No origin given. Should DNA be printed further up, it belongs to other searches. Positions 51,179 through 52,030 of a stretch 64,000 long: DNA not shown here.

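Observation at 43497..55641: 12-kb Car/Cai-like acyl-CoA reductase - Etf cluster with unassigned substrate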

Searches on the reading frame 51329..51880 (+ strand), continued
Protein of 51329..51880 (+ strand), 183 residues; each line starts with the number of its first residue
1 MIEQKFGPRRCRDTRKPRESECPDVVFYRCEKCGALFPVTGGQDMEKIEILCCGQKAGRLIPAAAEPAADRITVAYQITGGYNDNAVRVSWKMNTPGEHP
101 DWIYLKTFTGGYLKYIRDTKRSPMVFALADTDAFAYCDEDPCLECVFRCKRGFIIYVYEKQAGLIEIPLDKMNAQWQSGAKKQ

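Call 39: search_protein_families(library=ncbifam, proteins=[L077:6887-8236:+, L077:11594-12901:+, L080:10611-11903:+, L080:14835-16157:+, L085:15438-16751:+, L085:16858-18258:+, L085:11975-13471:+], max_evalue=0.001)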
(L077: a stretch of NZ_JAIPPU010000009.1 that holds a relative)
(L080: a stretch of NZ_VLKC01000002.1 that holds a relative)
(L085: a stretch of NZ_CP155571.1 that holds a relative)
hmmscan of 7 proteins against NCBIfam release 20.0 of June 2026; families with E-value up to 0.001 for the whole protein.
L077:6887-8236:+ (449 aa): 22 families
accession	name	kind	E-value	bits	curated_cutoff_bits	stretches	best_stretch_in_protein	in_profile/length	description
TIGR00894.1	2A0114euk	subfamily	2.5e-46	158.2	626.45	1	62-407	69-423/465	Na(+)-dependent inorganic phosphate cotransporter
TIGR00893.1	2A0114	subfamily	3.1e-45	154.8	395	1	44-412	4-380/399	D-galactonate transporter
TIGR00881.1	2A0104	subfamily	1.2e-36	126.6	407.75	1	42-405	3-371/379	phosphoglycerate transporter protein PgtP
TIGR00895.1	2A0115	subfamily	3.6e-27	95.3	418.55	1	31-404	11-398/398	aromatic acid/H+ symport family MFS transporter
NF049980.1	SfMCT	equivalog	2.1e-20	72.7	320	1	36-406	3-364/378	L-lactate MFS transporter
NF008586.0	PRK11551.1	equivalog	4.5e-17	62.1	410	1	34-428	14-390/406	3-(3-hydroxy-phenyl)propionate transporter MhpT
TIGR00886.1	2A0108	subfamily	2.2e-16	59.9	311.7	1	41-392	8-367/368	NarK family nitrate/nitrite MFS transporter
NF007107.1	PRK09556.1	equivalog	6.5e-15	55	497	1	37-419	33-429/469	hexose-6-phosphate:phosphate antiporter UhpT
TIGR00890.1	2A0111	subfamily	6.9e-13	48.3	374.85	1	43-409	11-361/377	oxalate/formate antiport family MFS transporter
NF047787.1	PhglyTportPgtP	equivalog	1.3e-12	47.3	750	1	35-436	30-436/451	phosphoglycerate transporter PgtP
NF008661.1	PRK11663.1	subfamily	2.3e-11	43.4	564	1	33-396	29-396/439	MFS transporter family glucose-6-phosphate receptor UhpC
TIGR00711.1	efflux_EmrB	subfamily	5.7e-10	38.5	230.2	1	35-221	5-189/485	DHA2 family efflux MFS transporter permease subunit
NF053517.1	HbztTptrPcaK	equivalog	1.3e-09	37.5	770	1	32-353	17-348/437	4-hydroxybenzoate transporter PcaK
TIGR02332.1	HpaX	equivalog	1.9e-08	33.9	615.4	1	36-296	10-288/412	4-hydroxyphenylacetate permease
TIGR00898.1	2A0119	subfamily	2e-08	33.5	550.75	1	48-209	100-262/506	cation transport protein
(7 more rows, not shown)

L077:11594-12901:+ (435 aa): 47 families (the best 25 are shown)
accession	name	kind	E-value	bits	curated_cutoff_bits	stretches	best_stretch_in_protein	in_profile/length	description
TIGR00893.1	2A0114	subfamily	2.8e-66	224.1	395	1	18-411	1-397/399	D-galactonate transporter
TIGR00894.1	2A0114euk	subfamily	3.9e-53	180.6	626.45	1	39-388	69-422/465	Na(+)-dependent inorganic phosphate cotransporter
TIGR00881.1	2A0104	subfamily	3.2e-39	135.1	407.75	1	18-394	2-378/379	phosphoglycerate transporter protein PgtP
TIGR00895.1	2A0115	subfamily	1.5e-28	99.8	418.55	1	7-386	13-398/398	aromatic acid/H+ symport family MFS transporter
NF008586.0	PRK11551.1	equivalog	7.7e-25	87.7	410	1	11-401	12-382/406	3-(3-hydroxy-phenyl)propionate transporter MhpT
TIGR00890.1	2A0111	subfamily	1.1e-19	70.6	374.85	1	9-407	2-376/377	oxalate/formate antiport family MFS transporter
TIGR00886.1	2A0108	subfamily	1.4e-17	63.9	311.7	1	14-375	8-368/368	NarK family nitrate/nitrite MFS transporter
NF049980.1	SfMCT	equivalog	4.6e-17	61.7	320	1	29-397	20-374/378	L-lactate MFS transporter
NF047787.1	PhglyTportPgtP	equivalog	2.4e-16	59.6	750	1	9-408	27-432/451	phosphoglycerate transporter PgtP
NF008661.1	PRK11663.1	subfamily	6.6e-16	58.3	564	1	9-322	28-335/439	MFS transporter family glucose-6-phosphate receptor UhpC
TIGR00880.1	2_A_01_02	superfamily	2.8e-15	56.7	131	1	53-184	1-136/141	multidrug resistance protein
NF053517.1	HbztTptrPcaK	equivalog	5.3e-13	48.7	770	1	5-293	13-314/437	4-hydroxybenzoate transporter PcaK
TIGR00711.1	efflux_EmrB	subfamily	7.7e-13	48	230.2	1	13-177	4-168/485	DHA2 family efflux MFS transporter permease subunit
NF000031.1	MFS_efflux_LmrA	exception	2.5e-12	46.3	850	1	8-175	28-196/484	lincomycin efflux MFS transporter Lmr(A)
TIGR04259.1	oxa_formateAnti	equivalog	3e-11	42.8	335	1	31-408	23-387/405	oxalate/formate MFS antiporter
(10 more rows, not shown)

L080:10611-11903:+ (430 aa): 42 families (the best 25 are shown)
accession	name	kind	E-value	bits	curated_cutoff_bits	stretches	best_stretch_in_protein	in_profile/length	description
TIGR00893.1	2A0114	subfamily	2.2e-69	234.3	395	1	18-411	1-397/399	D-galactonate transporter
TIGR00894.1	2A0114euk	subfamily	3.7e-58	197.2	626.45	1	39-408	69-445/465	Na(+)-dependent inorganic phosphate cotransporter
TIGR00881.1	2A0104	subfamily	6.1e-41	140.7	407.75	1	20-394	4-378/379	phosphoglycerate transporter protein PgtP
TIGR00895.1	2A0115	subfamily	3e-29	102.2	418.55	1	11-386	14-398/398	aromatic acid/H+ symport family MFS transporter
NF008586.0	PRK11551.1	equivalog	1.4e-28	100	410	1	15-409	16-392/406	3-(3-hydroxy-phenyl)propionate transporter MhpT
TIGR00712.1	glpT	equivalog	1.3e-19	70.7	632.55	1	8-412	26-434/440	glycerol-3-phosphate transporter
NF008433.0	PRK11273.1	equivalog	1.4e-19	70.6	748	1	7-420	25-442/452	glycerol-3-phosphate transporter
TIGR00711.1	efflux_EmrB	subfamily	3.6e-18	65.6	230.2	1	16-197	7-188/485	DHA2 family efflux MFS transporter permease subunit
NF047787.1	PhglyTportPgtP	equivalog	1.3e-16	60.4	750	1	13-420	29-446/451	phosphoglycerate transporter PgtP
TIGR00880.1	2_A_01_02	superfamily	1.5e-16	60.8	131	1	53-181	1-132/141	multidrug resistance protein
NF053517.1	HbztTptrPcaK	equivalog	5.4e-16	58.6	770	1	6-176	14-183/437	4-hydroxybenzoate transporter PcaK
TIGR00886.1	2A0108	subfamily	9.4e-15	54.5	311.7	1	19-373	9-366/368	NarK family nitrate/nitrite MFS transporter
NF049980.1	SfMCT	equivalog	1.2e-14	53.8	320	1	10-396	2-372/378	L-lactate MFS transporter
TIGR02332.1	HpaX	equivalog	8e-14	51.6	615.4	1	12-390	10-397/412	4-hydroxyphenylacetate permease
NF000391.1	EmrB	exception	8e-13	47.9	925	1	12-190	12-189/501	multidrug efflux MFS transporter permease subunit EmrB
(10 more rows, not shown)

L080:14835-16157:+ (440 aa): 37 families (the best 25 are shown)
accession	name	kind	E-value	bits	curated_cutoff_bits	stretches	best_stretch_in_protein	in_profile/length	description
TIGR00893.1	2A0114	subfamily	2.5e-69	234.1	395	1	26-419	1-397/399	D-galactonate transporter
TIGR00894.1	2A0114euk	subfamily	4.5e-54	183.7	626.45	1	46-394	68-420/465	Na(+)-dependent inorganic phosphate cotransporter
TIGR00881.1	2A0104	subfamily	5.9e-38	130.9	407.75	1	26-402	2-378/379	phosphoglycerate transporter protein PgtP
TIGR00895.1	2A0115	subfamily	9.4e-27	93.9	418.55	1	16-394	14-398/398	aromatic acid/H+ symport family MFS transporter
NF008586.0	PRK11551.1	equivalog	6.5e-22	78.1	410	1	32-407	28-380/406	3-(3-hydroxy-phenyl)propionate transporter MhpT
TIGR00886.1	2A0108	subfamily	6.3e-19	68.3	311.7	1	40-383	22-368/368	NarK family nitrate/nitrite MFS transporter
NF049980.1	SfMCT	equivalog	2e-17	62.9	320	1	38-404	21-373/378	L-lactate MFS transporter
TIGR00890.1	2A0111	subfamily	5.1e-16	58.6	374.85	1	17-414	2-375/377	oxalate/formate antiport family MFS transporter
TIGR00880.1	2_A_01_02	superfamily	1.3e-14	54.5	131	1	61-189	1-133/141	multidrug resistance protein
TIGR00711.1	efflux_EmrB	subfamily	4.1e-14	52.2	230.2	1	23-196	6-179/485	DHA2 family efflux MFS transporter permease subunit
NF047787.1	PhglyTportPgtP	equivalog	4.5e-14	52.1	750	1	24-413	34-429/451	phosphoglycerate transporter PgtP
NF053517.1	HbztTptrPcaK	equivalog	5.1e-13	48.8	770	1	12-347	12-352/437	4-hydroxybenzoate transporter PcaK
NF008661.1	PRK11663.1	subfamily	8.3e-13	48.1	564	1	17-303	28-315/439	MFS transporter family glucose-6-phosphate receptor UhpC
TIGR02332.1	HpaX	equivalog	2e-10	40.4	615.4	1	21-410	10-410/412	4-hydroxyphenylacetate permease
TIGR04259.1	oxa_formateAnti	equivalog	5.8e-10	38.6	335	1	26-416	10-387/405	oxalate/formate MFS antiporter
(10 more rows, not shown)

L085:15438-16751:+ (437 aa): 48 families (the best 25 are shown)
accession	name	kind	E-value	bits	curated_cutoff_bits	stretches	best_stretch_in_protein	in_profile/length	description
TIGR00893.1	2A0114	subfamily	2.2e-71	240.9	395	1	18-412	1-398/399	D-galactonate transporter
TIGR00894.1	2A0114euk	subfamily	1.2e-51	175.7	626.45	1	38-412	68-448/465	Na(+)-dependent inorganic phosphate cotransporter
TIGR00881.1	2A0104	subfamily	3.1e-39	135.1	407.75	1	18-297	2-284/379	phosphoglycerate transporter protein PgtP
TIGR00895.1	2A0115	subfamily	9.3e-26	90.7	418.55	1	4-385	10-398/398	aromatic acid/H+ symport family MFS transporter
NF008586.0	PRK11551.1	equivalog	2.3e-24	86.1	410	1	24-415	28-398/406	3-(3-hydroxy-phenyl)propionate transporter MhpT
TIGR00886.1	2A0108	subfamily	2.8e-18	66.1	311.7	1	21-371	11-365/368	NarK family nitrate/nitrite MFS transporter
NF047787.1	PhglyTportPgtP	equivalog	7.8e-18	64.5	750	1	15-294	33-322/451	phosphoglycerate transporter PgtP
NF049980.1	SfMCT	equivalog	3.1e-16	59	320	1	10-397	2-374/378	L-lactate MFS transporter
NF008433.0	PRK11273.1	equivalog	3.5e-16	59.4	748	1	7-418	25-435/452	glycerol-3-phosphate transporter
TIGR00711.1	efflux_EmrB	subfamily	3.8e-16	58.9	230.2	1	16-181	7-172/485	DHA2 family efflux MFS transporter permease subunit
TIGR00880.1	2_A_01_02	superfamily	1e-14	54.8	131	1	53-177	1-129/141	multidrug resistance protein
NF053517.1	HbztTptrPcaK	equivalog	1.5e-14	53.8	770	1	5-172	13-180/437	4-hydroxybenzoate transporter PcaK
NF000391.1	EmrB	exception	1.3e-11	43.8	925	1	10-183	11-183/501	multidrug efflux MFS transporter permease subunit EmrB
NF008661.1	PRK11663.1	subfamily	2.1e-11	43.5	564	1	9-413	28-431/439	MFS transporter family glucose-6-phosphate receptor UhpC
NF007107.1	PRK09556.1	equivalog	1e-10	41.2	497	1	15-201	34-228/469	hexose-6-phosphate:phosphate antiporter UhpT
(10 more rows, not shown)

L085:16858-18258:+ (466 aa): 42 families (the best 25 are shown)
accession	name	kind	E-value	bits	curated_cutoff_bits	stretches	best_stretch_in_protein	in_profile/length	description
TIGR00893.1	2A0114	subfamily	7.4e-74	249.1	395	1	58-451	1-397/399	D-galactonate transporter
TIGR00894.1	2A0114euk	subfamily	1.6e-50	172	626.45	1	78-450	68-447/465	Na(+)-dependent inorganic phosphate cotransporter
TIGR00881.1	2A0104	subfamily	1.3e-42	146.2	407.75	1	58-429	2-374/379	phosphoglycerate transporter protein PgtP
TIGR00895.1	2A0115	subfamily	1.3e-25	90.2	418.55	1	43-425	9-398/398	aromatic acid/H+ symport family MFS transporter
NF008586.0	PRK11551.1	equivalog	1.2e-23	83.8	410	1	49-452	10-395/406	3-(3-hydroxy-phenyl)propionate transporter MhpT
NF008433.0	PRK11273.1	equivalog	2.1e-19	70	748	1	39-453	17-434/452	glycerol-3-phosphate transporter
TIGR00712.1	glpT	equivalog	1.6e-18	67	632.55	1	41-451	19-432/440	glycerol-3-phosphate transporter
TIGR00890.1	2A0111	subfamily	1.2e-15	57.4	374.85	1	49-447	2-376/377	oxalate/formate antiport family MFS transporter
NF047787.1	PhglyTportPgtP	equivalog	1.7e-15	56.8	750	1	41-331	19-319/451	phosphoglycerate transporter PgtP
TIGR00711.1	efflux_EmrB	subfamily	5e-15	55.2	230.2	1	54-217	5-168/485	DHA2 family efflux MFS transporter permease subunit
NF049980.1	SfMCT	equivalog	5.9e-15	54.8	320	1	70-439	21-376/378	L-lactate MFS transporter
TIGR00880.1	2_A_01_02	superfamily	1.4e-14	54.4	131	1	93-218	1-130/141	multidrug resistance protein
TIGR00886.1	2A0108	subfamily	1.5e-14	53.9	311.7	1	70-414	20-368/368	NarK family nitrate/nitrite MFS transporter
NF008661.1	PRK11663.1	subfamily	4.8e-13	48.9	564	1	37-454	16-432/439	MFS transporter family glucose-6-phosphate receptor UhpC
NF053517.1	HbztTptrPcaK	equivalog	3.3e-12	46.1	770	1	44-245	12-212/437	4-hydroxybenzoate transporter PcaK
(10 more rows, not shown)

L085:11975-13471:+ (498 aa): 7 families
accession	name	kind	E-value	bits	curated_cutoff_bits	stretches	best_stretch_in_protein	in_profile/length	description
NF041204.1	VdcC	exception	6.3e-144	479.9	650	1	14-496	2-462/467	non-oxidative hydroxyarylic acid decarboxylases subunit C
TIGR00148.1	TIGR00148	subfamily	2.5e-65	220.9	244.85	1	20-453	5-425/438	UbiD family decarboxylase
TIGR03701.1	mena_SCO4490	equivalog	5.5e-43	147.3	495.9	1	28-447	10-422/433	menaquinone biosynthesis decarboxylase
TIGR02724.1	phenyl_P_beta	equivalog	1.1e-31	109.7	468.95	1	60-486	38-454/472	phenylphosphate carboxylase subunit beta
NF008175.0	PRK10922.1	equivalog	1.7e-30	106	788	1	121-442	126-434/497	4-hydroxy-3-polyprenylbenzoate decarboxylase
NF041219.1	BagN_FevL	exception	7.2e-25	87.4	1000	1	96-430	104-433/502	bagremycin/ferroverdin biosynthesis UbiD family decarboxylase BagN/FevL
TIGR02723.1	phenyl_P_alpha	equivalog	3.3e-22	78.7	564.6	1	88-477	73-448/485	phenylphosphate carboxylase subunit alpha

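Call 64: search_protein_families(library=pfam, proteins=[L083:11739-12605:-, L083:12784-13554:-, L083:13672-14544:-, L083:6587-7792:-, L083:5550-6554:-, L079:10562-11797:+, L078:5843-6718:+, L078:3099-4103:+, L087:902-3049:+, L078:1142-2461:+], max_evalue=0.0001)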
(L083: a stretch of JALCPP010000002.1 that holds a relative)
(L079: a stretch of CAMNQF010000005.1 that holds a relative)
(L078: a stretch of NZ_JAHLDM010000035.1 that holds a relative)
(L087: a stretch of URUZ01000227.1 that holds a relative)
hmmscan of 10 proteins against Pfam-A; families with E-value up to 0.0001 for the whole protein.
L083:11739-12605:- (288 aa): 2 families
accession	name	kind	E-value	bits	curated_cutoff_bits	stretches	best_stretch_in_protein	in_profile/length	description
PF08501.16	Shikimate_dh_N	-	2.3e-24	85.9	27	1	14-95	1-82/83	Shikimate dehydrogenase substrate binding domain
PF18317.6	SDH_C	-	9.1e-10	38.5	25.8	1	258-283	1-26/31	Shikimate 5'-dehydrogenase C-terminal domain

L083:12784-13554:- (256 aa): 1 family
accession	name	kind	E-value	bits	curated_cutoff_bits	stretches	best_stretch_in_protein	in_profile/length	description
PF01487.21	DHquinase_I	-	2.5e-80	270.3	22.2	1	22-248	1-229/230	Type I 3-dehydroquinase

L083:13672-14544:- (290 aa): 2 families
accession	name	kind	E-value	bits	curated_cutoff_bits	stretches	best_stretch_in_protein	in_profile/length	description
PF08501.16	Shikimate_dh_N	-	1.8e-29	102.2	27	1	14-96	1-83/83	Shikimate dehydrogenase substrate binding domain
PF18317.6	SDH_C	-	1.1e-11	44.7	25.8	1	257-286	1-30/31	Shikimate 5'-dehydrogenase C-terminal domain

L083:6587-7792:- (401 aa): 2 families
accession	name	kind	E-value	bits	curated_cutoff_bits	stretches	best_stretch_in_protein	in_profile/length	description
PF04392.18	ABC_sub_bind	-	6.9e-59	199.9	25.9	1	113-394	2-284/293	ABC transporter substrate binding protein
PF13407.12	Peripla_BP_4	-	7.6e-07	29.4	35.1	1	124-300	13-190/258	Periplasmic binding protein domain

L083:5550-6554:- (334 aa): 1 family
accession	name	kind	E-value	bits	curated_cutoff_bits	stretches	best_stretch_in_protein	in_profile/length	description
PF02653.21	BPD_transp_2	-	1.9e-28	99.8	26.8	1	41-305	7-265/269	Branched-chain amino acid transport system / permease component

L079:10562-11797:+ (411 aa): 3 families
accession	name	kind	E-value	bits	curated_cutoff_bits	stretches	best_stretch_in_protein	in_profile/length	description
PF07690.21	MFS_1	-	8.5e-50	170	33.4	2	13-363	3-347/347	Major Facilitator Superfamily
PF13347.12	MFS_2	-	2.9e-08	33.1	27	1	150-339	154-343/427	MFS/sugar transport protein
PF12832.13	MFS_1_like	-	1e-05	25.2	25.2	0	255-344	32-87/373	MFS_1 like family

L078:5843-6718:+ (291 aa): 2 families
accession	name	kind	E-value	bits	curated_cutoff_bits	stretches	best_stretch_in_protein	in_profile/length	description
PF02737.24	3HCDH_N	-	8e-64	215.3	22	1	12-190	1-179/180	3-hydroxyacyl-CoA dehydrogenase, NAD binding domain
PF00725.27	3HCDH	-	3.2e-36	124.2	22.1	1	193-289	1-97/97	3-hydroxyacyl-CoA dehydrogenase, C-terminal domain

L078:3099-4103:+ (334 aa): 1 family
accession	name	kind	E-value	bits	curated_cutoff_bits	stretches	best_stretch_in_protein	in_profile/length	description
PF02615.19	Ldh_2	-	3.5e-109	365.4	38.8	1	3-331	1-332/333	Malate/L-lactate dehydrogenase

L087:902-3049:+ (715 aa): 12 families
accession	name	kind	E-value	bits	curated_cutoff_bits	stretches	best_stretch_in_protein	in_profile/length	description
PF00724.26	Oxidored_FMN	-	6.1e-77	259.6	27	1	46-373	2-338/342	NADH:flavin oxidoreductase / NADH oxidase family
PF07992.20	Pyr_redox_2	-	6e-26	92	26.1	2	510-666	103-252/291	Pyridine nucleotide-disulphide oxidoreductase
PF00070.33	Pyr_redox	-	1.4e-17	64.4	22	2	559-625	2-68/82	Pyridine nucleotide-disulphide oxidoreductase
PF12831.13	FAD_oxidored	-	5.6e-09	36.2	27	1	424-461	2-39/416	FAD dependent oxidoreductase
PF01262.27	AlaDh_PNT_C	-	5.7e-09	36.1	23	1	419-453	26-60/214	Alanine dehydrogenase/PNT, C-terminal domain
PF13738.12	Pyr_redox_3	-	1.4e-08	34.8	30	0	548-667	156-281/305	Pyridine nucleotide-disulphide oxidoreductase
PF03486.20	HI0933_like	-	3.2e-08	33.8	50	0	423-457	2-36/244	HI0933-like protein Rossmann domain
PF13450.12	NAD_binding_8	-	4.2e-08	33.8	21.9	1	426-484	1-56/68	NAD(P)-binding Rossmann-like domain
PF13241.12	NAD_binding_7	-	1.2e-06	29.4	22.1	0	553-589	4-40/104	Putative NAD(P)-binding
PF01134.28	GIDA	-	6.2e-06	25.9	22.1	1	423-454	1-32/391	Glucose inhibited division protein A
PF01946.23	Thi4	-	5.9e-05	22.8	26.2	0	422-458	18-55/235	Thi4 family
PF00890.30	FAD_binding_2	-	6.4e-05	22.8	20.4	1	424-460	2-37/414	FAD binding domain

L078:1142-2461:+ (439 aa): 3 families
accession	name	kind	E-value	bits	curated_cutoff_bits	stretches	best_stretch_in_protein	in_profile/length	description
PF07690.21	MFS_1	-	5.2e-65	220.1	33.4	2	23-266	1-228/347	Major Facilitator Superfamily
PF00083.30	Sugar_tr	-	2.7e-12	46.7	22.3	1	44-418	33-438/452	Sugar (and other) transporter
PF12832.13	MFS_1_like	-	4.9e-08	32.9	25.2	1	242-416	1-175/373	MFS_1 like family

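Call 71: search_protein_families(library=pfam, proteins=[L011:14448-15314:+, L011:15318-15785:+, L011:16237-17322:+, L011:17315-17851:+, L020:15146-16330:+, L042:14605-15612:+, L042:15696-16151:+, L042:16176-17012:+, L010:14342-15172:+, L010:15234-16346:+], max_evalue=0.0001)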
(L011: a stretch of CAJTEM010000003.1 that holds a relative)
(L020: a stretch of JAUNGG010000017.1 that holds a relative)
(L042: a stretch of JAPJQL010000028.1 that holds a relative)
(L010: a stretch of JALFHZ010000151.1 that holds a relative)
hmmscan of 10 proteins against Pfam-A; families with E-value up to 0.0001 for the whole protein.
L011:14448-15314:+ (288 aa): 2 families
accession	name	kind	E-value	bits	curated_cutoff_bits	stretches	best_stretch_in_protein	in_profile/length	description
PF08501.16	Shikimate_dh_N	-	5.1e-28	97.6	27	1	12-94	1-83/83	Shikimate dehydrogenase substrate binding domain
PF18317.6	SDH_C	-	1.3e-11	44.4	25.8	1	256-283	1-28/31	Shikimate 5'-dehydrogenase C-terminal domain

L011:15318-15785:+ (155 aa): 1 family
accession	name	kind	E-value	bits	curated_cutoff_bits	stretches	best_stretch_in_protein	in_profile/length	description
PF02604.26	PhdYeFM_antitox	-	6.1e-08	32.8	29.8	1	72-137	2-68/74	Antitoxin Phd_YefM, type II toxin-antitoxin system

L011:16237-17322:+ (361 aa): 5 families
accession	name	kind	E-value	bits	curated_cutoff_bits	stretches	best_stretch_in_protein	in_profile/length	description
PF00154.27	RecA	-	7.2e-143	475.1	27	1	12-274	1-262/262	recA bacterial DNA recombination protein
PF21096.2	RecA_C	-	3.8e-26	91.4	27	1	277-332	1-56/57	RecA C-terminal domain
PF08423.17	Rad51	-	1.7e-10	41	22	1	42-236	5-215/244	Rad51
PF06745.19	ATPase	-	1.3e-06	28.4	26.6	1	46-209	2-167/231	KaiC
PF13481.12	AAA_25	-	3e-05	24.2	27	0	59-103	28-83/195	AAA domain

L011:17315-17851:+ (178 aa): 3 families
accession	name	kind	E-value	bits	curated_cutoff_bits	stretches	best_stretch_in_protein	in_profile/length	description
PF21982.2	RecX_HTH1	-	2.9e-16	59.6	26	1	39-77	2-40/40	RecX, first three-helix domain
PF02631.22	RecX_HTH2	-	2.3e-09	37.8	26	1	84-123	1-42/42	RecX, second three-helix domain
PF21981.2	RecX_HTH3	-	7.4e-07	29.7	26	1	135-175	8-48/48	RecX, third three-helix domain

L020:15146-16330:+ (394 aa): 3 families
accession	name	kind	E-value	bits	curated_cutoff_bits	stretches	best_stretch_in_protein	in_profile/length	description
PF08529.16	NusA_N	-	1.7e-42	144.8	23.8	1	4-124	1-119/119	NusA N-terminal domain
PF13184.12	KH_5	-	8.2e-28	96.8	27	1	229-295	1-67/69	NusA-like KH domain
PF23095.1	KH_NusA_C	-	7e-05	23.2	34.2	0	308-338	5-35/59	Transcription termination/antitermination protein NusA, KH domain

L042:14605-15612:+ (335 aa): 1 family
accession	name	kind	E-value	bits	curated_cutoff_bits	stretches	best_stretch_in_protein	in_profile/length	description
PF00753.33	Lactamase_B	-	8e-10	39.4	22.7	1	22-208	5-161/196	Metallo-beta-lactamase superfamily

L042:15696-16151:+ (151 aa): 1 family
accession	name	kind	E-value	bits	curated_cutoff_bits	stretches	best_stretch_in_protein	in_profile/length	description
PF09719.15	C_GCAxxG_C_C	-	1e-26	93.8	27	1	18-135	1-117/118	Putative redox-active protein (C_GCAxxG_C_C)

L042:16176-17012:+ (278 aa): 1 family
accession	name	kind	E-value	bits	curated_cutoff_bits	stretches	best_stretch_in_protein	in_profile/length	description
PF01925.25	TauE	-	1.9e-31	110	32.6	1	7-263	2-234/237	Sulfite exporter TauE/SafE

L010:14342-15172:+ (276 aa): 3 families
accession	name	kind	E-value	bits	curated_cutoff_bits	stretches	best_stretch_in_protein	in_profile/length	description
PF01202.28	SKI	-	3.1e-44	151.4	22.1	1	115-271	1-158/159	Shikimate kinase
PF01817.26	CM_2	-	2.4e-11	44.1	27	1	23-100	1-79/80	Chorismate mutase type II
PF13238.12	AAA_18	-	1e-09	39.3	29.4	1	109-232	1-125/128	AAA domain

L010:15234-16346:+ (370 aa): 1 family
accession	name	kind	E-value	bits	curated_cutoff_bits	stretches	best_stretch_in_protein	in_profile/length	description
PF00753.33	Lactamase_B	-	3.3e-09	37.4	22.7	1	58-244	5-161/196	Metallo-beta-lactamase superfamily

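Call 96: find_related_loci(query=A2, collection=metagenome_contigs, flank=10000)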
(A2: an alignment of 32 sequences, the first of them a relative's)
Query A2 (183 aa) in metagenome_contigs; peptide patterns used: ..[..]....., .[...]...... (x = any residue, [..] = any of these).
401 stretches matched a pattern; 171 encode a relative of the query (tblastn E <= 1e-3); the best 80 are kept; 80 distinct loci.
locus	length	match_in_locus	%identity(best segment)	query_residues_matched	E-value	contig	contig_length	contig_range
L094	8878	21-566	78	1-182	1e-98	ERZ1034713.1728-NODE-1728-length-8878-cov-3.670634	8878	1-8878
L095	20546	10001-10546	76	1-182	6e-98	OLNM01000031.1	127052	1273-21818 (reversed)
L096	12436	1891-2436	76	1-182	6e-98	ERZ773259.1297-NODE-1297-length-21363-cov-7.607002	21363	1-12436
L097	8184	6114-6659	76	1-182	2e-97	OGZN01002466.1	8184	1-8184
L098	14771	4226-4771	76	1-182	2e-97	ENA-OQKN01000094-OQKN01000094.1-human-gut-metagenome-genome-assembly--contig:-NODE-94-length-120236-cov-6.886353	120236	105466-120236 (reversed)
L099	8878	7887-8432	76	1-182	4e-97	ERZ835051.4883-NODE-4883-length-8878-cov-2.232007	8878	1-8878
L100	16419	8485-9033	76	1-183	2e-97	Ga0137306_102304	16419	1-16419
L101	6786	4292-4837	75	1-182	4e-97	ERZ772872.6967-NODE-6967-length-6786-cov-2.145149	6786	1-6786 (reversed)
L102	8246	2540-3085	76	1-182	7e-97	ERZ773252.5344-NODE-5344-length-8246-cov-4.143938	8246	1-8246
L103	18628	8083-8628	76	1-182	7e-97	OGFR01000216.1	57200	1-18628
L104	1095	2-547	76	1-182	2e-105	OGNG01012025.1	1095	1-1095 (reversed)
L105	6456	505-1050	75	1-182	7e-97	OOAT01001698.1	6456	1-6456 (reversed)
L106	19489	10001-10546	76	1-182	7e-97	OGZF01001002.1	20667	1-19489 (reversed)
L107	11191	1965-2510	76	1-182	7e-97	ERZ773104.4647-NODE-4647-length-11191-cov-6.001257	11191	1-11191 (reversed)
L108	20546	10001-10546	76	1-182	7e-97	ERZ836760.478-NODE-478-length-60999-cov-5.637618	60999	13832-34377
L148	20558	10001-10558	66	1-183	5e-81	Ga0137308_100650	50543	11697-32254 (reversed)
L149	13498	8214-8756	64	1-181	7e-80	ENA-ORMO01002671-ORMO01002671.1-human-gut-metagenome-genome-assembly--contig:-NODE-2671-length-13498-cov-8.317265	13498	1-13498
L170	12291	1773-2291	51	3-178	4e-59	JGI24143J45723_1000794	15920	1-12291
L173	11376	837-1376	52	1-178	4e-58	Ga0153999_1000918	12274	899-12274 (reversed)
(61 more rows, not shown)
